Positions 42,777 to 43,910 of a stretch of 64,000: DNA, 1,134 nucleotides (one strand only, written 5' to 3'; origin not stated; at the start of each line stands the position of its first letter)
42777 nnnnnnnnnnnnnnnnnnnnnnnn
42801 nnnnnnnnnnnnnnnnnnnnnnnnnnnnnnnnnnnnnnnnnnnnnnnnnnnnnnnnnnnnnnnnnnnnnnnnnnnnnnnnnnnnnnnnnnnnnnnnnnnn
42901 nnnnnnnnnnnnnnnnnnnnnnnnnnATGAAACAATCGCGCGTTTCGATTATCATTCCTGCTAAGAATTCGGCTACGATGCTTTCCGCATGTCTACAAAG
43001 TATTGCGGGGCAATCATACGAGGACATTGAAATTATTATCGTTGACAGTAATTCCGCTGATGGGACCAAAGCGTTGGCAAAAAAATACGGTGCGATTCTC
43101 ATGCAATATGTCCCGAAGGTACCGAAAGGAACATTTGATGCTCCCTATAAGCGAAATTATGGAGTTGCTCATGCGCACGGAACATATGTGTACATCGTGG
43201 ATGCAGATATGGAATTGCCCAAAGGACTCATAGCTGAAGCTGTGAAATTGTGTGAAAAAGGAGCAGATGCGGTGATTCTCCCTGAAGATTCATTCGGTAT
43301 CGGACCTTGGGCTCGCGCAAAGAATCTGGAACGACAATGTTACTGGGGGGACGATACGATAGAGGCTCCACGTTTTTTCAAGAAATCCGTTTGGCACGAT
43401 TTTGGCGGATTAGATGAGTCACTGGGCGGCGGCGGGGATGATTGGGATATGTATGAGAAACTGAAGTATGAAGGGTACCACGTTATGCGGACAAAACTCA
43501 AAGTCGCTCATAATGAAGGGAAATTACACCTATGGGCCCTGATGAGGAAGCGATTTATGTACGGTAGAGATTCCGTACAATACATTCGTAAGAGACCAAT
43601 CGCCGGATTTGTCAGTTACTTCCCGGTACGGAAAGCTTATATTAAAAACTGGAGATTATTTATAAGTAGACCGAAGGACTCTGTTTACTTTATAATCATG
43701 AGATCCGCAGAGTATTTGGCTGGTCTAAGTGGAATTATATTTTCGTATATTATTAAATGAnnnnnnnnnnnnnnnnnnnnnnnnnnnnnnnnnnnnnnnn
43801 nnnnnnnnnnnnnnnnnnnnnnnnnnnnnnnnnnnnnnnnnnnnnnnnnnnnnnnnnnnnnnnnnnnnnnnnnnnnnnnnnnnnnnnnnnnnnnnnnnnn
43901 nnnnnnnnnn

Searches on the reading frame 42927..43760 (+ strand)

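Call 28: search_protein_families(library=pfam, proteins=[window:42927-43760:+], max_evalue=0.00001)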
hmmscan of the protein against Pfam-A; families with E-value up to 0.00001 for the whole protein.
window:42927-43760:+ (277 aa): 3 families
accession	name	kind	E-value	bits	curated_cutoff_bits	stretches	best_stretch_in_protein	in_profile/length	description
PF00535.33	Glycos_transf_2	-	3.2e-23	82.9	23.3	1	7-136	1-131/168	Glycosyl transferase family 2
PF10111.15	Glyco_tranf_2_2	-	8e-11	42.4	27.3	1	7-96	1-93/276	Glycosyltransferase like family 2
PF13641.12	Glyco_tranf_2_3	-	7.1e-08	33.2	27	0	5-116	2-119/230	Glycosyltransferase like family 2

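Call 69: search_protein_families(library=ncbifam, proteins=[window:42927-43760:+], max_evalue=0.00001)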
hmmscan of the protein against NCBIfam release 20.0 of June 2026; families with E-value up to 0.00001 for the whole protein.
window:42927-43760:+ (277 aa): 16 families
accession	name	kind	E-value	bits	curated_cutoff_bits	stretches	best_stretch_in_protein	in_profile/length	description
NF007482.0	PRK10073.1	equivalog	1.5e-15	57.1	423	1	3-109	5-110/334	glycosyltransferase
NF041875.1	EPS_EpsD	equivalog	4.4e-15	55.9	370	1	6-118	1-113/325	exopolysaccharide biosynthesis glycosyltransferase EpsD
NF045692.1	OglycostaseCruG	equivalog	7.6e-15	54.7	600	1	4-111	41-154/386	2'-O-glycosyltransferase CruG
TIGR04283.1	glyco_like_mftF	equivalog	1.4e-13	51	182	1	6-115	1-104/221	TIGR04283 family arsenosugar biosynthesis glycosyltransferase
TIGR03965.1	mycofact_glyco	equivalog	2.5e-13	49.7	280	1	4-106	74-176/467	mycofactocin biosynthesis glycosyltransferase MftF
NF047683.1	TeichurnBiosyTuaG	equivalog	1.2e-12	48.1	400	1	2-97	4-99/252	teichuronic acid biosynthesis protein TuaG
NF050050.1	ProtGlycPglI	equivalog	1.4e-11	44.3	500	1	5-116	3-115/306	GalNAc(5)-diNAcBac-PP-undecaprenol beta-1,3-glucosyltransferase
TIGR03469.1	HpnB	hypoth_equivalog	6.4e-10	38.6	379.25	1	5-111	45-162/386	hopene-associated glycosyltransferase HpnB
NF010496.0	PRK13915.1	equivalog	1.3e-08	34.3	262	1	3-97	30-129/307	glucosyl-3-phosphoglycerate synthase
NF038299.1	EPS_HpsN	equivalog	1.3e-08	34.2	425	1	5-108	2-105/317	hormogonium polysaccharide biosynthesis glycosyltransferase HpsN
TIGR03111.1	glyc2_xrt_Gpos1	hypoth_equivalog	2.4e-08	33.2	363.95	1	4-112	49-159/439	TIGR03111 family XrtG-associated glycosyltransferase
NF038302.1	EPS_HpsE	equivalog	2.1e-07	30.2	300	1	6-111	3-113/307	hormogonium polysaccharide biosynthesis glycosyltransferase HpsE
NF053739.1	GlytfEpsEBac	equivalog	3.7e-07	29.4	450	1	5-57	2-54/265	glycosyltransferase EpsE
NF041394.1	GtaseAglG_Halo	equivalog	2.4e-06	27.1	440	0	6-116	3-113/304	glucosyl-dolichyl phosphate glucuronosyltransferase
TIGR03937.1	PgaC_IcaA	equivalog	8.2e-06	25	422.3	0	4-95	45-136/407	poly-beta-1,6-N-acetyl-D-glucosamine synthase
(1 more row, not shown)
